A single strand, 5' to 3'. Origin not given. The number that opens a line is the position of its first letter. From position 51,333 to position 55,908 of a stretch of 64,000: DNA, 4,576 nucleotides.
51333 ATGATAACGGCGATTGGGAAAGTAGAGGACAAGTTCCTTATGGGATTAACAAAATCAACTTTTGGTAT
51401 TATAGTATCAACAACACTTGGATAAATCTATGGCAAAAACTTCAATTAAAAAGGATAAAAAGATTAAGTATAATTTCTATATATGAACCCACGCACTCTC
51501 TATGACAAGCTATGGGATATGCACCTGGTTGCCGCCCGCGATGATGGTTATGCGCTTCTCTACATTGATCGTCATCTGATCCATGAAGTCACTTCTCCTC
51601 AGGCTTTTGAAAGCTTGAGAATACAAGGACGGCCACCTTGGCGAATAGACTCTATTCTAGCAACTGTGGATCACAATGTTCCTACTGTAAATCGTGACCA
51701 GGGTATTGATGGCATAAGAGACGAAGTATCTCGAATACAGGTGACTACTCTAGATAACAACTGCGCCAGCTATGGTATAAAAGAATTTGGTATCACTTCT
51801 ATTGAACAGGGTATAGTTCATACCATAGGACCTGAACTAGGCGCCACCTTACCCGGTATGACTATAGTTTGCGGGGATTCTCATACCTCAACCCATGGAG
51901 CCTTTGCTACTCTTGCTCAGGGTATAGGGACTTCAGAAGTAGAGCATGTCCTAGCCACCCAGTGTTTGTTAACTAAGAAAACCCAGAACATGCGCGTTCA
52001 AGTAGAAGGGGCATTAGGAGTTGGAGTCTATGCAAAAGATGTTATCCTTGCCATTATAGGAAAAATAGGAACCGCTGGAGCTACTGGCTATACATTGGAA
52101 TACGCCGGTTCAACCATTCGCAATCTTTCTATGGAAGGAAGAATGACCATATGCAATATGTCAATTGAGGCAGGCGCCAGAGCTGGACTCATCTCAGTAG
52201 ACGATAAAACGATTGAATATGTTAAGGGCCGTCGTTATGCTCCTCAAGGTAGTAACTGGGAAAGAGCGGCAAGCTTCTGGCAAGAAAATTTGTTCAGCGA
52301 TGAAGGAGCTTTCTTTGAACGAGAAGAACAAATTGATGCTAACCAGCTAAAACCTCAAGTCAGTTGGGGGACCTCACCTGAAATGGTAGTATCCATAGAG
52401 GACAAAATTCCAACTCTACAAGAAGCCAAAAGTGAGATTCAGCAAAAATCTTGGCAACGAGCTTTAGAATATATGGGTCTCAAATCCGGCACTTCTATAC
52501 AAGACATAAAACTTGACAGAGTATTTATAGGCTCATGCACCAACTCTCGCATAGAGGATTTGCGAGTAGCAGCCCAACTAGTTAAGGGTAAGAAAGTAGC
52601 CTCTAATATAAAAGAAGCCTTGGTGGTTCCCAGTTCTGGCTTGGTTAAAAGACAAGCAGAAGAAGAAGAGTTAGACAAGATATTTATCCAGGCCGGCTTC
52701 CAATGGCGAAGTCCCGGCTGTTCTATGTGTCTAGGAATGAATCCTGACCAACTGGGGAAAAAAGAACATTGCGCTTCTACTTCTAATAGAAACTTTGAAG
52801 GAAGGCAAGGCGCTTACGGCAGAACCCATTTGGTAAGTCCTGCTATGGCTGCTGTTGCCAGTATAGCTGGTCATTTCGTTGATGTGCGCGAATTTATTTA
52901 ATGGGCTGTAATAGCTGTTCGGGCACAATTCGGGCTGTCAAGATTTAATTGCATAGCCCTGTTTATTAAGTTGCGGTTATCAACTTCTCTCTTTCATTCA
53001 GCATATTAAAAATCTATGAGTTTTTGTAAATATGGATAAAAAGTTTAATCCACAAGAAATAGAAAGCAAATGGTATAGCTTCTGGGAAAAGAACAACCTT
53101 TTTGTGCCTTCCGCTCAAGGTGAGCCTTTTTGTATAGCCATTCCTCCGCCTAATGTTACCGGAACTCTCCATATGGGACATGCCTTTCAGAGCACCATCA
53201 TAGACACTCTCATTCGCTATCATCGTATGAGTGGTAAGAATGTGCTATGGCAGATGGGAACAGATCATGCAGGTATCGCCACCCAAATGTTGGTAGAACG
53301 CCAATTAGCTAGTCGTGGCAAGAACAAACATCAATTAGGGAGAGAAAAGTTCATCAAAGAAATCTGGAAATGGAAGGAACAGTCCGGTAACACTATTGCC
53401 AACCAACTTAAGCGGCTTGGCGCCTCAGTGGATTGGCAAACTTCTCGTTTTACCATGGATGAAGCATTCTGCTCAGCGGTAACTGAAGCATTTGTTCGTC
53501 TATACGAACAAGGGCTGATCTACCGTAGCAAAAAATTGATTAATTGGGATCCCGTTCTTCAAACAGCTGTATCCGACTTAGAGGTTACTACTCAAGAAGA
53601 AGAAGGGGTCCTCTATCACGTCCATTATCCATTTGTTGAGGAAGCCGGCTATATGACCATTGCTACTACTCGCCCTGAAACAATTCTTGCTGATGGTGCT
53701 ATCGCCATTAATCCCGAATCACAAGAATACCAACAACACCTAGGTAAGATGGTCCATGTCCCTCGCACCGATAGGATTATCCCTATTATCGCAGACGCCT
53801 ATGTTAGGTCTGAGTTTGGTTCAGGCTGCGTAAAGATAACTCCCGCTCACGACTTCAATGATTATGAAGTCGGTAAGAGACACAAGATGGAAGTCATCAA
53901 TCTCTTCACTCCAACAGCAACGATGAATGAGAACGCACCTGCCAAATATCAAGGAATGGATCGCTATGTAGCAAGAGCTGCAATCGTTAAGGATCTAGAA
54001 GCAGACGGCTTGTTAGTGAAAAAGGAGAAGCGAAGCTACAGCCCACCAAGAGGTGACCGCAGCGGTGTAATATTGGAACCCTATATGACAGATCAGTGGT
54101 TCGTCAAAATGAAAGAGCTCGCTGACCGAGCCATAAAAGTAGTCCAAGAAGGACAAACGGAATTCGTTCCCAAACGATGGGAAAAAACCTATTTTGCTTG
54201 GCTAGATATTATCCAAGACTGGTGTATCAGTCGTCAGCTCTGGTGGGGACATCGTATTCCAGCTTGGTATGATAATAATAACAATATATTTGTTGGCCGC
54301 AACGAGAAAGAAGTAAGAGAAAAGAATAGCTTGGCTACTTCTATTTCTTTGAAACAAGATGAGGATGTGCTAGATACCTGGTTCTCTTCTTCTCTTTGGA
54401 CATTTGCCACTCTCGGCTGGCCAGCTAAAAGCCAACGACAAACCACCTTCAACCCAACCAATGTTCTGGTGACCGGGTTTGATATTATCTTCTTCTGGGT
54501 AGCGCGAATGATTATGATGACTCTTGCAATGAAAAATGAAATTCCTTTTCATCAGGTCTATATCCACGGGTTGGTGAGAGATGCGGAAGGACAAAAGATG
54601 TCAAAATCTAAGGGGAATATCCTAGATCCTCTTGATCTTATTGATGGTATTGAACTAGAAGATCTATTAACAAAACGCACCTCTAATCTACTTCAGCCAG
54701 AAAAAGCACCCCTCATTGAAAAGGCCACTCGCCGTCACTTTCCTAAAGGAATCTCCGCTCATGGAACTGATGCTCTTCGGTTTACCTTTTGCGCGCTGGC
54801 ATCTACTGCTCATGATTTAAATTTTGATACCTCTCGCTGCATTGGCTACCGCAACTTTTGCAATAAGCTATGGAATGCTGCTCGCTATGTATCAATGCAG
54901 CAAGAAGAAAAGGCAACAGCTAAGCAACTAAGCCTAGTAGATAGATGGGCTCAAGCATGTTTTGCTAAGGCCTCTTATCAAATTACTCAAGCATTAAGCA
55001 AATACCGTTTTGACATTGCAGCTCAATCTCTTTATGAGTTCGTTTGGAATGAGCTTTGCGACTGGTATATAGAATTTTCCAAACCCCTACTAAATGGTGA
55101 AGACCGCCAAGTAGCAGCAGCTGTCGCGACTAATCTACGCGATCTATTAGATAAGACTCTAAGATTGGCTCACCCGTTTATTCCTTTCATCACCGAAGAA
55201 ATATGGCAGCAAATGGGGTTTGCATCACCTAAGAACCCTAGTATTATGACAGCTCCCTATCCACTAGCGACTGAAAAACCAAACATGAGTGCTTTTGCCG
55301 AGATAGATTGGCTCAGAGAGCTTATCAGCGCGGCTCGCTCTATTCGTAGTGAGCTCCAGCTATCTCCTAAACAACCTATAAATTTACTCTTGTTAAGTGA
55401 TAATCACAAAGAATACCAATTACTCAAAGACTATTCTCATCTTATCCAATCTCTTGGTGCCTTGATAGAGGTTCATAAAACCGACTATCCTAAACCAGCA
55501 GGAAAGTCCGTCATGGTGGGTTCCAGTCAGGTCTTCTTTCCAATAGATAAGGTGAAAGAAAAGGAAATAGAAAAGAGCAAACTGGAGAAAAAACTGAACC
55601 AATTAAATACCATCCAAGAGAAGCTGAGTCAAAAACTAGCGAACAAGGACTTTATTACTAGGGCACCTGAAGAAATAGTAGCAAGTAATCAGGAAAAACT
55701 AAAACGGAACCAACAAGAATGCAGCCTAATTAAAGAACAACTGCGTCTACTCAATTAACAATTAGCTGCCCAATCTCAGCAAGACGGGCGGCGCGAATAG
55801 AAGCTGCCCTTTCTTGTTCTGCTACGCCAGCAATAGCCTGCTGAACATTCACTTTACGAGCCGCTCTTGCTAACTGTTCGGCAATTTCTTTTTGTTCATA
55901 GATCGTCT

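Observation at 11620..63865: Ten glycosyltransferases, mostly of eukaryote-typical families (GT14, GT10, GT92-like), scattered through a housekeeping backbone without glycan-export or sugar-nucleotide genes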

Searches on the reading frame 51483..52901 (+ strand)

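Call 11: search_protein_families(library=ncbifam, proteins=[window:51483-52901:+], max_evalue=0.00001)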
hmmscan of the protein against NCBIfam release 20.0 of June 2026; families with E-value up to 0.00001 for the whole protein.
window:51483-52901:+ (472 aa): 19 families
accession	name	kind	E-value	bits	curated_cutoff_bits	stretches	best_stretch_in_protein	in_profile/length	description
NF004016.0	PRK05478.1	subfamily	9.2e-232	769.6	510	1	2-471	2-466/468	3-isopropylmalate dehydratase large subunit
TIGR00170.1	leuC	equivalog_domain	3.6e-221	734.7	560.25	1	3-471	2-466/466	3-isopropylmalate dehydratase large subunit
NF009116.0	PRK12466.1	subfamily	1.9e-211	702.7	531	1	2-471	3-468/472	3-isopropylmalate dehydratase large subunit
NF001614.1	PRK00402.1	subfamily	2.2e-99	333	385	2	5-307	2-284/415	aconitase/3-isopropylmalate dehydratase large subunit family protein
TIGR01343.1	hacA_fam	subfamily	1.3e-93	313.8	385.7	2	27-307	24-281/412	homoaconitate hydratase family protein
TIGR02086.1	IPMI_arch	subfamily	1.3e-84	284.3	410.15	2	28-307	26-279/411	3-isopropylmalate dehydratase/homoaconitate hydratase family large subunit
NF040615.1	HacA_Meth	equivalog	4.7e-79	266.1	550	2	27-307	25-288/419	homoaconitase large subunit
TIGR02083.1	LEU2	equivalog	3e-74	250.4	610.65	2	28-307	27-284/419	3-isopropylmalate dehydratase large subunit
NF005558.0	PRK07229.1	equivalog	5.1e-67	226.9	612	1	4-470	3-414/647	aconitate hydratase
TIGR01342.1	acon_putative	hypoth_equivalog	1.7e-43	148.8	719.15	2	106-306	91-279/655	putative aconitate hydratase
TIGR01340.1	aconitase_mito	equivalog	1.4e-36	126.1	825.35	1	90-464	117-471/745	aconitate hydratase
TIGR00139.1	h_aconitase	equivalog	6.2e-35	120.7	529.9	1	107-465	98-451/709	homoaconitase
NF006757.0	PRK09277.1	subfamily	8.2e-34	116.4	686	1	126-464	205-557/888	aconitate hydratase AcnA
NF009520.0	PRK12881.1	subfamily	2.8e-32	111.4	905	1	127-464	206-558/893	aconitate hydratase AcnA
TIGR01341.1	aconitase_1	equivalog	1.3e-26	92.6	945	1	127-464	190-548/876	aconitate hydratase AcnA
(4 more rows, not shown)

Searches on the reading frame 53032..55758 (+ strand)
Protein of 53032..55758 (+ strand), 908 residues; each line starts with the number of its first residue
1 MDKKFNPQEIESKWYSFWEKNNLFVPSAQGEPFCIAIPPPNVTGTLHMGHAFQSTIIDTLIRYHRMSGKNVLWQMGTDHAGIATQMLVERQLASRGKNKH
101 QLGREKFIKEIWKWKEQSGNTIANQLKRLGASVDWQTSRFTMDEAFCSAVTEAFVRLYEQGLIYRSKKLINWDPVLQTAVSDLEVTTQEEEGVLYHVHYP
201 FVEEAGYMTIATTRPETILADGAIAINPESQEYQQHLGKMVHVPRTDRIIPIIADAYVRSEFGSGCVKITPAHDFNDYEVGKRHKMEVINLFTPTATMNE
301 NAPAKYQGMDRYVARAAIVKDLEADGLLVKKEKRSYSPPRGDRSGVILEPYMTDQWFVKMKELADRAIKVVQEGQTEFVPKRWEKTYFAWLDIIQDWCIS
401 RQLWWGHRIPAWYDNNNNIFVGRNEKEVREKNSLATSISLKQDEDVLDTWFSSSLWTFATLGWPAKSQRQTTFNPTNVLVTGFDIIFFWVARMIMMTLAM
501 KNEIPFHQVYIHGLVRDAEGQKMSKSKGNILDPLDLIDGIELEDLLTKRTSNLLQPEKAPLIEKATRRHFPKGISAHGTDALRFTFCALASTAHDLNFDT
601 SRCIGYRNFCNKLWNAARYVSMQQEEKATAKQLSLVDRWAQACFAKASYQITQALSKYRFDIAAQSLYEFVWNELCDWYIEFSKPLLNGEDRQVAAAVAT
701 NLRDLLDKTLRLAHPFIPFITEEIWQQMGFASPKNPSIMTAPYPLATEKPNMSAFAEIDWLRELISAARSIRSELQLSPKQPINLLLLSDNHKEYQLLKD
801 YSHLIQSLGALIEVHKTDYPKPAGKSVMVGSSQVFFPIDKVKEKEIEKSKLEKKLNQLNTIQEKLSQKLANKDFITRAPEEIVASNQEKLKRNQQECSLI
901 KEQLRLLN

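Call 11: search_protein_families(library=ncbifam, proteins=[window:53032-55758:+], max_evalue=0.00001)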
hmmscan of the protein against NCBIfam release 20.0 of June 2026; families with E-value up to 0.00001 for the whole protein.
window:53032-55758:+ (908 aa): 16 families
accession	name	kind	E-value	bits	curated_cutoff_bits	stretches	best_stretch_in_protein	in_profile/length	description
NF004349.1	PRK05729.1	equivalog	0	1189.6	704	1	3-904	2-860/860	valine--tRNA ligase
TIGR00422.1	valS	equivalog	0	1076.1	612.1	1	1-891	1-863/863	valine--tRNA ligase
NF011492.0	PRK14900.1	equivalog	2.9e-280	932.6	1783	1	2-891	10-877/1044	valine--tRNA ligase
NF009687.0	PRK13208.1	equivalog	3.1e-163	544.9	738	2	2-538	7-550/801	valine--tRNA ligase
TIGR00392.1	ileS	equivalog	1.6e-113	380.6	621.4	2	247-793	308-854/861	isoleucine--tRNA ligase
NF000540.1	alt_ValS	exception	9e-92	308.4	900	2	7-538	6-590/827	valine--tRNA ligase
NF008957.0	PRK12300.1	subfamily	7e-62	209.6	677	2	5-231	4-241/946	leucine--tRNA ligase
NF000258.1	MupB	exception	1.7e-59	201.6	1900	4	11-230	9-235/1033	mupirocin-resistant isoleucine--tRNA ligase MupB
TIGR00395.1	leuS_arch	equivalog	1.2e-54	185.7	648.5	2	9-231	2-235/938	leucine--tRNA ligase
NF040702.1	ileS_w_GNAT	exception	7.1e-49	166.3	1999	3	246-416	489-658/1100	isoleucine--tRNA ligase, N-acetyltransferase domain-containing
NF000257.1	MupA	exception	1.8e-45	155.1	1900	3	14-257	12-263/1024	mupirocin-resistant isoleucine--tRNA ligase MupA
TIGR00396.1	leuS_bact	equivalog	8e-42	143.3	548.4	3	6-187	2-169/843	leucine--tRNA ligase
NF008900.0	PRK12267.1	equivalog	7.3e-26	90.8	598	2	35-166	8-121/648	methionine--tRNA ligase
TIGR00398.1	metG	equivalog_domain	1.1e-19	70.6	336.35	2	353-543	181-348/530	methionine--tRNA ligase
NF001100.0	PRK00133.1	equivalog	1.1e-15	57.2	587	0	579-734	351-508/676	methionine--tRNA ligase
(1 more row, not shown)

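Call 14: find_related_loci(query=window:53032-55758:+, collection=genome_contigs, flank=10000)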
Query window:53032-55758:+ (908 aa) in genome_contigs; peptide patterns used: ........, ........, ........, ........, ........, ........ (x = any residue, [..] = any of these).
600 stretches matched a pattern (row limit reached: there are more); 600 encode a relative of the query (tblastn E <= 1e-3); the best 80 are kept; 80 distinct loci.
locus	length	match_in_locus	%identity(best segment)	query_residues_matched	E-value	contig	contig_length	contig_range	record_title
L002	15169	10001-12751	54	1-903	0e+0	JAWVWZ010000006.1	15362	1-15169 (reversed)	MAG: Hydrogenovibrio sp. isolate HN12.bin.8 k141_94871_length_15362_cov_75.4897, whole genome shotgun sequence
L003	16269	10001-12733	54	1-906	0e+0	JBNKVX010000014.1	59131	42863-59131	MAG: Cellvibrionaceae bacterium isolate A1.bin.9.strict NODE_14_length_59131_cov_5.401514, whole genome shotgun sequence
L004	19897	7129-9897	53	1-908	0e+0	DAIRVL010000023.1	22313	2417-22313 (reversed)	MAG TPA_asm: Pseudomonadales bacterium isolate CTOTU26803 NODE_38_length_22313_cov_5.336778, whole genome shotgun sequen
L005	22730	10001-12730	53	1-900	0e+0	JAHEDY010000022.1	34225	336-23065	MAG: Gammaproteobacteria bacterium isolate Ww246 NODE_999_length_34225_cov_17.966573, whole genome shotgun sequence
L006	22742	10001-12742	53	1-904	0e+0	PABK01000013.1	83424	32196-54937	MAG: Halioglobus sp. isolate NAT121 MHASMcontig_744371, whole genome shotgun sequence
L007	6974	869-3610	54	1-903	0e+0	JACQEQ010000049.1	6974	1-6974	MAG: Gammaproteobacteria bacterium isolate NC_groundwater_1025_Pr1_S-0.65um_55_8 Montesol18_Sp65_coassembly_scaffold_184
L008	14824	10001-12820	52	1-903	0e+0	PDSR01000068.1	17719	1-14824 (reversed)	MAG: Gammaproteobacteria bacterium isolate DOLJORAL78_48_5 DolJOral78_scaffold_2788, whole genome shotgun sequence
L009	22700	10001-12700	54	1-889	0e+0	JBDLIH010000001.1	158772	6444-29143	MAG: Pseudomonadota bacterium isolate MAG020 MAG020_1, whole genome shotgun sequence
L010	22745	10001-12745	53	1-904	0e+0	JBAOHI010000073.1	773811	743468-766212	MAG: Candidatus Competibacter sp. isolate AS_Ams2_Bin13 np1-np2_contig_7121, whole genome shotgun sequence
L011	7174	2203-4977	53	1-903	0e+0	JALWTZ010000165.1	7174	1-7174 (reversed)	MAG: Lysobacterales bacterium isolate M2_metabat2_scaf2bin.237 M2_NODE_17233_length_7174_cov_9.511991, whole genome shot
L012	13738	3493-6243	53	1-907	0e+0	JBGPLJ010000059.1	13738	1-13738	MAG: Steroidobacteraceae bacterium isolate OBJ_0618_7090110_265 k141_1492511_length_13738_cov_9.9854, whole genome shotg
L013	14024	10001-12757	51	1-903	0e+0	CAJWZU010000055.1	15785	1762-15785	MAG TPA_asm: uncultured Cellvibrionales bacterium isolate ERR599008_bin.54_MetaBAT_v2.12.1_MAG genome assembly, contig:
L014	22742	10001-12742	53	1-907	0e+0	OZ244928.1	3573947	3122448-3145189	MAG: Gammaproteobacteria bacterium isolate bd0012e8-6e67-4614-96c1-5722cdfd238a genome assembly, chromosome: 1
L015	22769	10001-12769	52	1-905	0e+0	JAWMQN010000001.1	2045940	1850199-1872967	Halieaceae bacterium GM1-29 NODE_1_length_2045940_cov_34.255617, whole genome shotgun sequence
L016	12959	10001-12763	52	1-903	0e+0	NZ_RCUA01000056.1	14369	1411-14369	Alteromonas oceani strain S35 56, whole genome shotgun sequence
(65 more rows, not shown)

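Call 23: find_homologous_proteins(query=window:53032-55758:+, max_evalue=1e-100)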
Query window:53032-55758:+ (908 aa): 8000 proteins with E <= 1e-100 among 8000 candidates; the best 120 are listed.
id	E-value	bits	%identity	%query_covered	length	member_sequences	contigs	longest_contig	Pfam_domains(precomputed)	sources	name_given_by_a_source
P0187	0.0e+0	2016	95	100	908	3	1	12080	PF09334.18,PF08264.20,PF13603.13,PF00133.29,PF10458.15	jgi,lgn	-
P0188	0.0e+0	1850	86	100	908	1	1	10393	PF09334.18,PF08264.20,PF13603.13,PF00133.29,PF10458.15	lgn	-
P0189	0.0e+0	1664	76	100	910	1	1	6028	PF09334.18,PF08264.20,PF13603.13,PF00133.29,PF10458.15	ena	-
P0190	0.0e+0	1514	71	100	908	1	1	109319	PF09334.18,PF08264.20,PF13603.13,PF00133.29,PF10458.15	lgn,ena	-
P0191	0.0e+0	1473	68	100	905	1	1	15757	PF09334.18,PF08264.20,PF13603.13,PF00133.29,PF10458.15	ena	-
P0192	0.0e+0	1467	69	100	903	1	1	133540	PF09334.18,PF08264.20,PF13603.13,PF00133.29,PF10458.15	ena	-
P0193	0.0e+0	1296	61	100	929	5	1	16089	PF09334.18,PF08264.20,PF13603.13,PF00133.29,PF10458.15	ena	-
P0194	0.0e+0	1294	61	100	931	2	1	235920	PF09334.18,PF08264.20,PF13603.13,PF00133.29,PF10458.15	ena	-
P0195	0.0e+0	1293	61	100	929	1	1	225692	PF09334.18,PF08264.20,PF13603.13,PF00133.29,PF10458.15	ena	-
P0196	0.0e+0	1254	57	100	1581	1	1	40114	PF09334.18,PF13414.13,PF00133.29,PF13374.13,PF24575.2,PF08264.20,PF09177.16,PF00515.35,PF13424.13,PF14561.13,PF07719.24,PF13174.13,PF13431.13,PF23914.2,PF10458.15,PF13428.13,PF14559.13,PF25575.1,PF10516.16,PF13371.13,PF12895.14,PF21033.5,PF13432.13,PF13181.13,PF01239.29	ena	-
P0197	0.0e+0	1251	58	100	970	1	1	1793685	PF09334.18,PF08264.20,PF00133.29,PF10458.15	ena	-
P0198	0.0e+0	1246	57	100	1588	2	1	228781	PF09334.18,PF13414.13,PF00133.29,PF13374.13,PF24575.2,PF08264.20,PF00515.35,PF13424.13,PF14561.13,PF07719.24,PF13174.13,PF25063.1,PF13431.13,PF23914.2,PF10458.15,PF13428.13,PF14559.13,PF25575.1,PF10516.16,PF13371.13,PF12895.14,PF21033.5,PF13432.13,PF13181.13,PF01239.29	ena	-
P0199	0.0e+0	1242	55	100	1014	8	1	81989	PF09334.18,PF08264.20,PF00133.29,PF10458.15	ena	-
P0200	0.0e+0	1240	59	100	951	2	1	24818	PF09334.18,PF08264.20,PF13603.13,PF00133.29,PF10458.15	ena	-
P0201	0.0e+0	1239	56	100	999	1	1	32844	PF09334.18,PF08264.20,PF00133.29,PF10458.15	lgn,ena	-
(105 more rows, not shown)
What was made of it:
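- Tried and rejected: Unnamed relatives reach 95-58% (call 23).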

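Call 24: find_encoding_contigs(protein=P0192, flank=10000, max_places=2)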
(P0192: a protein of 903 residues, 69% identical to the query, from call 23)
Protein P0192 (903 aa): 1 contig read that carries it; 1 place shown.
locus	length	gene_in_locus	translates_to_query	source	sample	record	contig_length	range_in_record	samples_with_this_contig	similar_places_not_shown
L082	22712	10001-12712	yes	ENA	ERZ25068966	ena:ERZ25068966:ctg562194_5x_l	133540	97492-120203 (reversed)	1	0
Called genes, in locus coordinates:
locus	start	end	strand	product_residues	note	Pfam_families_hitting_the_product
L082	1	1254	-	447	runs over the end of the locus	-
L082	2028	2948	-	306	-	-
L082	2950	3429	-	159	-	-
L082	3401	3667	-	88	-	-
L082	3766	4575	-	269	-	-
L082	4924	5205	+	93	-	-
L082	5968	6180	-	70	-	-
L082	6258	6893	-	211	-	-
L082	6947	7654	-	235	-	-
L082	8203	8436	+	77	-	-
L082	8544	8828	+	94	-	PF00330:Aconitase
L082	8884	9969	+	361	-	PF00330:Aconitase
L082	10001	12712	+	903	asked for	PF00133:tRNA-synt_1, PF09334:tRNA-synt_1g (weak), PF13603:tRNA-synt_1_2, PF08264:Anticodon_1, PF10458:Val_tRNA-synt_C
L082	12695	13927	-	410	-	PF01743:PolyA_pol, PF12627:PolyA_pol_RNAbd, PF01966:HD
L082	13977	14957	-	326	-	PF00056:Ldh_1_N, PF02866:Ldh_1_C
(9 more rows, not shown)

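Call 25: find_encoding_contigs(protein=P0190, flank=10000, max_places=2)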
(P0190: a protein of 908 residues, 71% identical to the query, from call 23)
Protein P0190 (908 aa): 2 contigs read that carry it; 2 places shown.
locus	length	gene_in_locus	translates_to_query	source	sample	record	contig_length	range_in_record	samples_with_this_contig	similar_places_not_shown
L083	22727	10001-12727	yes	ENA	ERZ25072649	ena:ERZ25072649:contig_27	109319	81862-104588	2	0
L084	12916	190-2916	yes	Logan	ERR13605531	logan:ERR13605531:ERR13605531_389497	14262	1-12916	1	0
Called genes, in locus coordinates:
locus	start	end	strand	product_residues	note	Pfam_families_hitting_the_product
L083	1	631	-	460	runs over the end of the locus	PF01225:Mur_ligase, PF08245:Mur_ligase_M, PF02875:Mur_ligase_C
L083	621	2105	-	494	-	PF01225:Mur_ligase, PF08245:Mur_ligase_M, PF02875:Mur_ligase_C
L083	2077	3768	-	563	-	PF03717:PBP_dimer, PF00905:Transpeptidase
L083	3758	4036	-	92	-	PF04999:FtsL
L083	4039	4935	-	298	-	PF01795:Methyltransf_5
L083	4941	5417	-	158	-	PF02381:MraZ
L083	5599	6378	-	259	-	PF01416:PseudoU_synth_1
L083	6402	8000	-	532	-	PF25800:FimV_N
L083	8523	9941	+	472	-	PF00330:Aconitase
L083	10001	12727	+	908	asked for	PF00133:tRNA-synt_1, PF09334:tRNA-synt_1g (faint), PF13603:tRNA-synt_1_2 (weak), PF08264:Anticodon_1, PF10458:Val_tRNA-synt_C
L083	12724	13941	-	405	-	PF01743:PolyA_pol, PF12627:PolyA_pol_RNAbd, PF01966:HD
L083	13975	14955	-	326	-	PF00056:Ldh_1_N, PF02866:Ldh_1_C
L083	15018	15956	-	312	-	PF01699:Na_Ca_ex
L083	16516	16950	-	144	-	PF04945:YHS (weak)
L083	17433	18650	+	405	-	PF01321:Creatinase_N, PF00557:Peptidase_M24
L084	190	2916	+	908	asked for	PF00133:tRNA-synt_1, PF09334:tRNA-synt_1g (faint), PF13603:tRNA-synt_1_2 (weak), PF08264:Anticodon_1, PF10458:Val_tRNA-synt_C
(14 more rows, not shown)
